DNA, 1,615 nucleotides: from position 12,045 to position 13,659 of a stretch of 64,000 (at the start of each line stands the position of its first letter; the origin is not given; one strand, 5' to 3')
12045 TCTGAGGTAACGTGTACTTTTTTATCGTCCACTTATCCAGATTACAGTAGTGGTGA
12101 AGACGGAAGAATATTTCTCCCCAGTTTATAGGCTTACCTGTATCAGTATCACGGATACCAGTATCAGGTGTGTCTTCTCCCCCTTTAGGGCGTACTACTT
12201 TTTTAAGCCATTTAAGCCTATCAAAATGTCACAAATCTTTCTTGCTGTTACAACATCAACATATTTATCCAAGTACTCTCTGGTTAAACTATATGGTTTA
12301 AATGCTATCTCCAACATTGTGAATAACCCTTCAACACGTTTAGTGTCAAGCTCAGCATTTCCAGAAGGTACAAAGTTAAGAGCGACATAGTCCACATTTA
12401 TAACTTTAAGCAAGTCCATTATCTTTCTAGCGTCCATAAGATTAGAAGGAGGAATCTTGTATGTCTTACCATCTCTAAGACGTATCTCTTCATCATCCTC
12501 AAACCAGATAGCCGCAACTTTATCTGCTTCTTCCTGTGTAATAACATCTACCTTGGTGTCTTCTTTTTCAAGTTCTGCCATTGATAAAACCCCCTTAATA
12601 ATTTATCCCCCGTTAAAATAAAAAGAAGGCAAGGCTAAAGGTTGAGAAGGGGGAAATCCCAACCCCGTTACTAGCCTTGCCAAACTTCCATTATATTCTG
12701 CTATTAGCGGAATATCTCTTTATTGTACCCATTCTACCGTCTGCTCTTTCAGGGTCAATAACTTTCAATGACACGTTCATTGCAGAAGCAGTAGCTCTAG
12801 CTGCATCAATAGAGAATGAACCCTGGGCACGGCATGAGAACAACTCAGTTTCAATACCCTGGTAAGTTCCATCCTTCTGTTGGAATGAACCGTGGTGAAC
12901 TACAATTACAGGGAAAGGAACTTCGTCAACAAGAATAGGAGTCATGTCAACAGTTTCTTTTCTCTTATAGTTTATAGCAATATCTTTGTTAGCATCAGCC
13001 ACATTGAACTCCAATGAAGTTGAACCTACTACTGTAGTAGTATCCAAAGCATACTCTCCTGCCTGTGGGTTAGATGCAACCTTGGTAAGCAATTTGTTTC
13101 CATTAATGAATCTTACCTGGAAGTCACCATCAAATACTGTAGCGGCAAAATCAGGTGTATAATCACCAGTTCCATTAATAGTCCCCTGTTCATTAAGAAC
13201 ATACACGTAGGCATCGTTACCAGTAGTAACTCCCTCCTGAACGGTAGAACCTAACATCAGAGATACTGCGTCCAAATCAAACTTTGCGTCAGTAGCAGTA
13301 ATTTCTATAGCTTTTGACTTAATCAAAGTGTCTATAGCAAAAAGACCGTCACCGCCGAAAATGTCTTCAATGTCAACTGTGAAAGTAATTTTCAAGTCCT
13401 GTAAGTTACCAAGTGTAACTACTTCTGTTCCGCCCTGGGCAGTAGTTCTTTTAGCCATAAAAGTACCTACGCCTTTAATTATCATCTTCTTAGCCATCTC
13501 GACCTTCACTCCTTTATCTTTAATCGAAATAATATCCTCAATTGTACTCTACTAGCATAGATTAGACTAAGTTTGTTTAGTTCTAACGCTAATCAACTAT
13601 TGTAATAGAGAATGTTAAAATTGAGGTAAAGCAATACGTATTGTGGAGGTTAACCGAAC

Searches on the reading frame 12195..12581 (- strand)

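Call 9: search_protein_families(library=phrogs, proteins=[window:12195-12581:-], max_evalue=0.01)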
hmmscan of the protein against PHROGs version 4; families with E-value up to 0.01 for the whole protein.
window:12195-12581:- (128 aa): 1 family
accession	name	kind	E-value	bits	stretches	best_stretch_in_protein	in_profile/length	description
phrog_25072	-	unknown function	2.4e-31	110.1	1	7-128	34-155/157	-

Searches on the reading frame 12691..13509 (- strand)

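Call 9: search_protein_families(library=phrogs, proteins=[window:12691-13509:-], max_evalue=0.01)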
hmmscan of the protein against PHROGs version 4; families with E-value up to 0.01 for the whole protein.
window:12691-13509:- (272 aa): 3 families
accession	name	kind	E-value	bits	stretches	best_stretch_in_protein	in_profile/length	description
phrog_2729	-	head and packaging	8.3e-20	72.2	1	5-266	1-249/252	virion structural protein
phrog_8234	-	unknown function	3.1e-07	30.9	1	30-187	29-178/255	-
phrog_88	-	tail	0.0056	17.1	1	2-97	15-113/291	major tail protein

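Call 10: search_protein_families(library=pfam, proteins=[window:12691-13509:-], max_evalue=0.01)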
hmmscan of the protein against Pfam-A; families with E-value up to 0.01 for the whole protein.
window:12691-13509:- (272 aa): 0 families
